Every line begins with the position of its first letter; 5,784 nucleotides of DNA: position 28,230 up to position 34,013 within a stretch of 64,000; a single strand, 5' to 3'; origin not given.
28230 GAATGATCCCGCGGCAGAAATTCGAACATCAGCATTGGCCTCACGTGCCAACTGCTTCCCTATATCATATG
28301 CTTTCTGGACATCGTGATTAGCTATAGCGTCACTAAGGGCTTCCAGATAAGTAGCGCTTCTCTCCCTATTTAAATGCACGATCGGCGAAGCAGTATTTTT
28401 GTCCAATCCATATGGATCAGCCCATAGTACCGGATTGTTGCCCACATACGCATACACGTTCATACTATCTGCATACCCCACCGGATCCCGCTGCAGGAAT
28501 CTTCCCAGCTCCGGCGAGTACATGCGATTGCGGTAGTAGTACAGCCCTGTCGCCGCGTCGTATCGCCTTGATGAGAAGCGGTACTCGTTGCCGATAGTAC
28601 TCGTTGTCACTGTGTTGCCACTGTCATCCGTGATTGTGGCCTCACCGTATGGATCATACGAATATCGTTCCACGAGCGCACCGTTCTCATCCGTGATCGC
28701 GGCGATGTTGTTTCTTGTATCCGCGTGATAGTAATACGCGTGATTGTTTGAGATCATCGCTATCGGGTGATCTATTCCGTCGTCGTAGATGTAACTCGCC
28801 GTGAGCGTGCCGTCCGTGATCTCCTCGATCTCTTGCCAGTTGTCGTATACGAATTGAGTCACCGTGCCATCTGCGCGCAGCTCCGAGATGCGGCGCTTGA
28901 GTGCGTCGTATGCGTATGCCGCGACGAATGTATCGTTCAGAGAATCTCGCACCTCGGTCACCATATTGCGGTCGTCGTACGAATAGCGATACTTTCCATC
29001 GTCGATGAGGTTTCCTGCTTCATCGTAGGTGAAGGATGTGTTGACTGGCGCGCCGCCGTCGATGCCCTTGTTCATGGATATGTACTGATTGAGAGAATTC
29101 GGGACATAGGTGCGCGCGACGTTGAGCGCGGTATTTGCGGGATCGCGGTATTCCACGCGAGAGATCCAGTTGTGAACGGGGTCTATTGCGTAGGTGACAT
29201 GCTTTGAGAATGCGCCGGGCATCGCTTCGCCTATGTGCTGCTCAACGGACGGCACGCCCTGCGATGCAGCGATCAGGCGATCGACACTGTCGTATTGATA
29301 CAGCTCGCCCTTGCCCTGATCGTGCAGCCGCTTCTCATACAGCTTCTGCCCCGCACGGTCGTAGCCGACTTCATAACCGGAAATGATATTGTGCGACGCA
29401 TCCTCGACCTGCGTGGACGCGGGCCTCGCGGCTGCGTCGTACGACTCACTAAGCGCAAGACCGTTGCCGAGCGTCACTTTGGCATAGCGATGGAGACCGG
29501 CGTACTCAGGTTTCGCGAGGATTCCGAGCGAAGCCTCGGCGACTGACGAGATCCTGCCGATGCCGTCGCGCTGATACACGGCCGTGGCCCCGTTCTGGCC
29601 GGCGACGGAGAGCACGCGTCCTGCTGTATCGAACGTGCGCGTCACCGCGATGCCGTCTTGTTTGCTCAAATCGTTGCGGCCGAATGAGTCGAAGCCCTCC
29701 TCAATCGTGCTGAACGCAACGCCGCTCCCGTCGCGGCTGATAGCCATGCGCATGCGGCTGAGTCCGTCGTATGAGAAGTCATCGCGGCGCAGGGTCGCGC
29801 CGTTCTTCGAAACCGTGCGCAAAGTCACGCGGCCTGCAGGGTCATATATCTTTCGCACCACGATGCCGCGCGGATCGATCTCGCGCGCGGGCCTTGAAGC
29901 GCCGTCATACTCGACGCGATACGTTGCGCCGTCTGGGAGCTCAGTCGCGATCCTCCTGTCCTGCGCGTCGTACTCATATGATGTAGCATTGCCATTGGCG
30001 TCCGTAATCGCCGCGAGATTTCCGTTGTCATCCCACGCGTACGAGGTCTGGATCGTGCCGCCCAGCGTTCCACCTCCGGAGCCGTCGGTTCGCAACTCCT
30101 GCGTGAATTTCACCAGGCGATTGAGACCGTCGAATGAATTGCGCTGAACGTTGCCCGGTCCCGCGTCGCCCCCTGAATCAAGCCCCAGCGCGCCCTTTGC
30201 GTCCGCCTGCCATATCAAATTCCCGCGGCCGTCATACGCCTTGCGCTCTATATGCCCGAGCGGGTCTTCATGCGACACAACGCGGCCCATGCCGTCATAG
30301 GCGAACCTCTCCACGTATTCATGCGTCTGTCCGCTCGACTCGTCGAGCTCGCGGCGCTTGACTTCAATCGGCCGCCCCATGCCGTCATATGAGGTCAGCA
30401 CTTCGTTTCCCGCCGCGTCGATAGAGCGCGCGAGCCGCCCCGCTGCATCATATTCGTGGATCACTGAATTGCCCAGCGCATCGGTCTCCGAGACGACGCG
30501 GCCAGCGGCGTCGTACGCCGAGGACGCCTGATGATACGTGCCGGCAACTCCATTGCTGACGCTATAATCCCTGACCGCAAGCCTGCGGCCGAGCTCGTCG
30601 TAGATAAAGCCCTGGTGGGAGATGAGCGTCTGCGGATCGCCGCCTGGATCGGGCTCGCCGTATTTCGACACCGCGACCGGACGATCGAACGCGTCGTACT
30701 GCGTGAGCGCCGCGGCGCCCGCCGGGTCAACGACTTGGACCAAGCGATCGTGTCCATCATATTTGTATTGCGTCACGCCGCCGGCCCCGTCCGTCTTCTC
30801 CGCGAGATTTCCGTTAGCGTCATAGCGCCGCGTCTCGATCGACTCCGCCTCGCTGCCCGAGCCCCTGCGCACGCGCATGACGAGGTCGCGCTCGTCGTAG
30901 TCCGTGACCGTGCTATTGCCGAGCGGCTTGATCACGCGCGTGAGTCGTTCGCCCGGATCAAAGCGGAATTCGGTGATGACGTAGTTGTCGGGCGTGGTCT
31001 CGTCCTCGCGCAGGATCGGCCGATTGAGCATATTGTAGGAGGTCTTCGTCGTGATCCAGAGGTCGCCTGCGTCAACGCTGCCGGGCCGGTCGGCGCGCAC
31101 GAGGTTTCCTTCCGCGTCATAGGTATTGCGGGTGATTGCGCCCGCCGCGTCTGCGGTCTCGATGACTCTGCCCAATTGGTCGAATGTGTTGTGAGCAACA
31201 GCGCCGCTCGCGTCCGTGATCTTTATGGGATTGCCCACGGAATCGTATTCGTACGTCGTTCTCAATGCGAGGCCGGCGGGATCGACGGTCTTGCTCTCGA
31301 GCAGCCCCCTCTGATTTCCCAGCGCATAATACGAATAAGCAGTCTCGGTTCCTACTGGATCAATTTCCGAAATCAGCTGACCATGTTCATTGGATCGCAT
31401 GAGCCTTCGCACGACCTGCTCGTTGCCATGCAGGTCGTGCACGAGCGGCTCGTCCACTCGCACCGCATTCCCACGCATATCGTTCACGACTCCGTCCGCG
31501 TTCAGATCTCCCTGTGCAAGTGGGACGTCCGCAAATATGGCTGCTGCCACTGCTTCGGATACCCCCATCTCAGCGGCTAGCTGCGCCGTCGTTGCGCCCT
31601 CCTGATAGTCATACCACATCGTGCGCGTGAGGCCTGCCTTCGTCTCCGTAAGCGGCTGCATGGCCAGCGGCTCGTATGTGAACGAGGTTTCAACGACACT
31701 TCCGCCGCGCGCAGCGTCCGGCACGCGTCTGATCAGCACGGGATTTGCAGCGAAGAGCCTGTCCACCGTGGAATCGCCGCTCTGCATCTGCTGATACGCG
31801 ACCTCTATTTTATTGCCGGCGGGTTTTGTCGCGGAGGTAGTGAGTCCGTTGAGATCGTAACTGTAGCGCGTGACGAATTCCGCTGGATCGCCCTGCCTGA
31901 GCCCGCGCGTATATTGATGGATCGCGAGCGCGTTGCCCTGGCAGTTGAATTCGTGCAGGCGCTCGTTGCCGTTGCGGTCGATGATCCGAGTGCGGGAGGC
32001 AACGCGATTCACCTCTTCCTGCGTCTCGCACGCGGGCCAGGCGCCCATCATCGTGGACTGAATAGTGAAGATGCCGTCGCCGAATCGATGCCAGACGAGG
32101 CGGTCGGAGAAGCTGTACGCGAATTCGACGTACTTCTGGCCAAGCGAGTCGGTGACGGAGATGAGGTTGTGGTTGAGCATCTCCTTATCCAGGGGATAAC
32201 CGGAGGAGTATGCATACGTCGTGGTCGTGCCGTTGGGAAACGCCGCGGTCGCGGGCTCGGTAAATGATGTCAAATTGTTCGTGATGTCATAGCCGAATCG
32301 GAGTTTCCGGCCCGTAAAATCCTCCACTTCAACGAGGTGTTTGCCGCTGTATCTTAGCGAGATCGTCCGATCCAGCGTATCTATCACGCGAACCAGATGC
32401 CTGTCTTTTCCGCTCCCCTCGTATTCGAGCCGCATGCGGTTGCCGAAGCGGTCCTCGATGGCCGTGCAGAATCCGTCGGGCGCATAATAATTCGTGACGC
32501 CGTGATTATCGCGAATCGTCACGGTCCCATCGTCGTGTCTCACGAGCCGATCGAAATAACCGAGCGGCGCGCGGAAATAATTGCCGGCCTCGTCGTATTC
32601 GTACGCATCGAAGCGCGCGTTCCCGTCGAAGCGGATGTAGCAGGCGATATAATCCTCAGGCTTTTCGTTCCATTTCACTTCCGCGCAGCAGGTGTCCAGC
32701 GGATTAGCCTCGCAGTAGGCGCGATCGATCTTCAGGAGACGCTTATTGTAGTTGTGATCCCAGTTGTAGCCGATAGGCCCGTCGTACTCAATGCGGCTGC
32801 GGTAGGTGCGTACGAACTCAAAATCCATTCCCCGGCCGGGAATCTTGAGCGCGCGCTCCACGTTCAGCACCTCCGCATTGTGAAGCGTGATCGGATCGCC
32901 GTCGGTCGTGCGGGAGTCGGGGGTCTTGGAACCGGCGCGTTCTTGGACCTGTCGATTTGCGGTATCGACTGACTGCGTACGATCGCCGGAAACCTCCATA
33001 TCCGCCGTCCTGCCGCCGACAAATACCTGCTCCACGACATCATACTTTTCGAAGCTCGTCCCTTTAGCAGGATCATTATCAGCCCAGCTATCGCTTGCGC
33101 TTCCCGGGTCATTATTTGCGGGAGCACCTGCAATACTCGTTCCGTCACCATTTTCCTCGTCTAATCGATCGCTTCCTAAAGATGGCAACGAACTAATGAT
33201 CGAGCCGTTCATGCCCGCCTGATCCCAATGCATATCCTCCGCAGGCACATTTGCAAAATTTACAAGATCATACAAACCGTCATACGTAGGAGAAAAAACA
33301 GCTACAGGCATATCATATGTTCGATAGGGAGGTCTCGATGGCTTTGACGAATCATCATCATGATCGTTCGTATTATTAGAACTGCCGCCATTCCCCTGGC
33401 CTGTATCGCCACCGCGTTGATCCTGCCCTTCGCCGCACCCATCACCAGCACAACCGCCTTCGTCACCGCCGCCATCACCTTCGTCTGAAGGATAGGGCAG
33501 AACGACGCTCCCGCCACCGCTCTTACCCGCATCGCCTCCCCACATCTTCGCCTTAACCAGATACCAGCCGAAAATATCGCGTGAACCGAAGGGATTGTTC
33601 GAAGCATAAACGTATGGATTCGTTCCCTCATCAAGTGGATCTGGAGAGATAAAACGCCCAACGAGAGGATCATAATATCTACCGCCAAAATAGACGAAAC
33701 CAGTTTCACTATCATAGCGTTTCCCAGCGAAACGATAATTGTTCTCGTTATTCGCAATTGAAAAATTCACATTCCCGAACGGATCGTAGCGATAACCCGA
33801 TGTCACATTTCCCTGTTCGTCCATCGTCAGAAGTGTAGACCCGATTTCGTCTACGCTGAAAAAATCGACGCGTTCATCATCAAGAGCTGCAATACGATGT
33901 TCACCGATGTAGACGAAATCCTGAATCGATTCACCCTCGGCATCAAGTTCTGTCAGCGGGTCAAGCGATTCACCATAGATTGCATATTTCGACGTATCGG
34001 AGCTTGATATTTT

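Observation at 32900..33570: Degenerate RHS cleavage motif (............) followed by a (G/D/S)-rich linker carrying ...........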

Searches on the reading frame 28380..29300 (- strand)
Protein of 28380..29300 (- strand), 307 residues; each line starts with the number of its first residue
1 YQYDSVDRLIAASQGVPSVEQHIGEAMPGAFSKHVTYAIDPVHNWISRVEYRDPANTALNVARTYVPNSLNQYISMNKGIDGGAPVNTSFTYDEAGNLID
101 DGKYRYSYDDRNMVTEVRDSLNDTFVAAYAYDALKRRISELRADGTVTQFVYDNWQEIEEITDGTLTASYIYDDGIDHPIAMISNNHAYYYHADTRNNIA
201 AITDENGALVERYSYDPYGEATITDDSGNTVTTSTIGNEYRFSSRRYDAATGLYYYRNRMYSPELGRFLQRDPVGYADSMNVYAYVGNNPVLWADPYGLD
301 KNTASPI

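Call 59: search_protein_families(library=ncbifam, proteins=[window:28380-29300:-], max_evalue=0.01)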
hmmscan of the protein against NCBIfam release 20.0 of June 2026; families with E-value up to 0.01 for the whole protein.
window:28380-29300:- (307 aa): 3 families
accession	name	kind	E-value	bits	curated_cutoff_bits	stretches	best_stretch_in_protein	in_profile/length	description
TIGR03696.1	Rhs_assc_core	domain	4.7e-24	84.7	32.5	1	215-299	1-76/76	RHS repeat-associated core domain-containing protein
NF041261.1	RHS_core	equivalog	7.1e-16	57.2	2000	1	184-299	1153-1261/1261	RHS element core protein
TIGR01643.1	YD_repeat_2x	repeat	2.8e-05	24.5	15.8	1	108-150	1-41/42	YD repeat-containing protein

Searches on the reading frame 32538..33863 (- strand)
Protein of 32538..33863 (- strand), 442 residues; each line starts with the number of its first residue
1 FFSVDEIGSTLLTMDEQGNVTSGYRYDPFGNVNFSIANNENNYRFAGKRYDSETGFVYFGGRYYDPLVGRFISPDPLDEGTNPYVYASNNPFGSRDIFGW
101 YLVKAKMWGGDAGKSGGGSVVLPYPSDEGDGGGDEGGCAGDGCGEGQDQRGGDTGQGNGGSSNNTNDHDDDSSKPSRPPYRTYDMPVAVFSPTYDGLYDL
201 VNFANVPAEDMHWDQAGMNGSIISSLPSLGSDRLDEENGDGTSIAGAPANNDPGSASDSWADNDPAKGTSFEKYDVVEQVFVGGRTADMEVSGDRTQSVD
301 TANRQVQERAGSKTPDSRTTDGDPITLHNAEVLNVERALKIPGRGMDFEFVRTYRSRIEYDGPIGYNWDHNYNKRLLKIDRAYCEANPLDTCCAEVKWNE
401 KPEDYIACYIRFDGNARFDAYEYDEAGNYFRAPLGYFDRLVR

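Call 41: find_homologous_proteins(query=A3, max_evalue=1e-20)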
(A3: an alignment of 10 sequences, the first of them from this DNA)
Query A3 (10 sequences) (442 aa, profile of the alignment): 378 proteins with E <= 1e-20 among 8000 candidates; the best 120 are listed.
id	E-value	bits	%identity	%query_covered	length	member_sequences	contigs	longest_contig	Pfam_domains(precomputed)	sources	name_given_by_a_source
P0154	3.8e-129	451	50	23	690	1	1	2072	PF05593.20,PF25023.2,PF20148.5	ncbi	ncbi:MAG: hypothetical protein COS89_04660, partial [Deltaproteobacteria bacterium CG07_land_8_20_14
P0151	1.5e-51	195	54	22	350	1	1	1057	PF05593.20,PF25023.2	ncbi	ncbi:MAG: hypothetical protein COW13_01615, partial [Candidatus Omnitrophica bacterium CG12_big_fil_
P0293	5.9e-41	160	42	20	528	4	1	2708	PF05593.20,PF25023.2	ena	-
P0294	6.2e-31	127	41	25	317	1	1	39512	PF05593.20,PF25023.2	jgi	-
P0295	1.5e-30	126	42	23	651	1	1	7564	PF05593.20,PF25023.2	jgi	jgi:RHS repeat-associated protein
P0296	2.0e-30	126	38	27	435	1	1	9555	PF05593.20,PF25023.2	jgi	jgi:RHS repeat-associated protein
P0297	3.4e-30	125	39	27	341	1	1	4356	PF05593.20,PF25023.2,PF20148.5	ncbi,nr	ncbi:DUF6531 domain-containing protein, partial [Acidobacteria bacterium AH-259-O06]|nr:DUF6531 doma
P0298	1.3e-29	123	41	22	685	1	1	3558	PF05593.20,PF25023.2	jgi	jgi:RHS repeat-associated protein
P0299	1.3e-29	123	37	26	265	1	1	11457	PF25023.2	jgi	jgi:RHS repeat-associated protein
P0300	1.9e-29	122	41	23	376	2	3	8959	PF05593.20,PF25023.2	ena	-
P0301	3.7e-29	121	38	23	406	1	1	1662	PF05593.20,PF25023.2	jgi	jgi:RHS repeat-associated protein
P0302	3.8e-29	121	38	22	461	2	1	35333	PF05593.20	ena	-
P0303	5.3e-29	121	39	24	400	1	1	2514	PF05593.20,PF00224.28,PF25023.2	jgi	jgi:RHS repeat-associated protein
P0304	8.5e-29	120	37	23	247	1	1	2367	PF25023.2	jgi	jgi:RHS repeat-associated protein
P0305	1.1e-28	120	40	21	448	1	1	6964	PF05593.20,PF25023.2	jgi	jgi:RHS repeat-associated protein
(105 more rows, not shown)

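Call 48: find_related_loci(query=A3, collection=genome_contigs, flank=6000)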
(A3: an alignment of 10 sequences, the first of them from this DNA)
Query A3 (442 aa) in genome_contigs; peptide patterns used: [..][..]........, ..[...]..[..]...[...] (x = any residue, [..] = any of these).
103 stretches matched a pattern; 27 encode a relative of the query (tblastn E <= 1e-3); 27 distinct loci.
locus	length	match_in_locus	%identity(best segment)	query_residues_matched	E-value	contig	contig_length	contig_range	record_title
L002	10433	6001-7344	58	1-442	5e-161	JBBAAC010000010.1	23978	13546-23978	MAG: bacterium isolate SO_2017_GW3_31 scaffold_1227_c1_OW296A_2017, whole genome shotgun sequence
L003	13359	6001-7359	54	1-440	9e-68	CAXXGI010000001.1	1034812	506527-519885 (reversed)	MAG: bacterium isolate 6c96434a-ce13-4ced-a411-5e06885b37c0 genome assembly, contig: contig_1, whole genome shotgun sequ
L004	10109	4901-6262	48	1-442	4e-32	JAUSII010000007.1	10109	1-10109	MAG: Deltaproteobacteria bacterium isolate E14_metabat.bin.232 E14_k141_709365, whole genome shotgun sequence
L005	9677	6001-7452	51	1-442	4e-30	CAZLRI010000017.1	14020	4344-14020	MAG TPA_asm: uncultured Pseudobdellovibrionaceae bacterium isolate SRP118108_co3_155 genome assembly, contig: NODE_2986_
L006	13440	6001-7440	52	1-441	1e-29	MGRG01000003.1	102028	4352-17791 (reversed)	MAG: Deltaproteobacteria bacterium RIFCSPHIGHO2_01_FULL_43_49 rifcsphigho2_01_scaffold_1524, whole genome shotgun sequen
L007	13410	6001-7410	47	1-442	1e-25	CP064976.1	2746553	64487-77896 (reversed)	MAG: Deltaproteobacteria bacterium isolate EsbW_18-Q3-R4-48_MAXAC.279_cln chromosome, complete genome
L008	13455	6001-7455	45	1-442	3e-25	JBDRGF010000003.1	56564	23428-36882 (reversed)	MAG: Pseudomonadota bacterium isolate MEGAHIT-group-1.414 k141_13245745, whole genome shotgun sequence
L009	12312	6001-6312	39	312-440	4e-20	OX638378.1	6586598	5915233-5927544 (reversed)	MAG: uncultured Pseudohongiella sp. isolate a4754dd5-d0ed-4b7c-86ec-6798c57e134a genome assembly, chromosome: 1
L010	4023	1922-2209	36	322-442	1e-16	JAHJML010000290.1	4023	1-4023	MAG: Actinomycetota bacterium isolate Old_saline.mb.35 Old_saline.mb.35_k141_886150, whole genome shotgun sequence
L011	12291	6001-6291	37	322-442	2e-15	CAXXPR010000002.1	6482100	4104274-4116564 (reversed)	MAG: Desulfatiglandales bacterium isolate a8f5a47d-4dac-4919-b032-e1fff6f47f18 genome assembly, contig: contig_2, whole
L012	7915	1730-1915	50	323-384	5e-15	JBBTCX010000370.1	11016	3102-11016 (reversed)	MAG: Planctomycetota bacterium isolate H41-bin234_1 H41_bin234_1_000000000370, whole genome shotgun sequence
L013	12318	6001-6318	40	320-441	6e-15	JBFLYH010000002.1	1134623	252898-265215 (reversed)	MAG: candidate division FCPU426 bacterium isolate MAG080 MAG080_2, whole genome shotgun sequence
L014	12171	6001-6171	45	322-379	8e-12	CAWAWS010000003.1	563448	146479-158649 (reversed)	MAG: uncultured delta proteobacterium isolate MFD04540.bin.2.104 genome assembly, contig: contig_11355, whole genome sho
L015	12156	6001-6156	46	325-376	4e-10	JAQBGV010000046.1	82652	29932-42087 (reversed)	MAG: Planctomycetota bacterium isolate MAG_451_bin-10 451_bin-10_ctg-046, whole genome shotgun sequence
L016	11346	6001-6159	45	325-377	5e-10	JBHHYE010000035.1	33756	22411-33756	MAG: Acidobacteriota bacterium isolate Maj_2_bin.8 NODE_481_length_33756_cov_13.653719, whole genome shotgun sequence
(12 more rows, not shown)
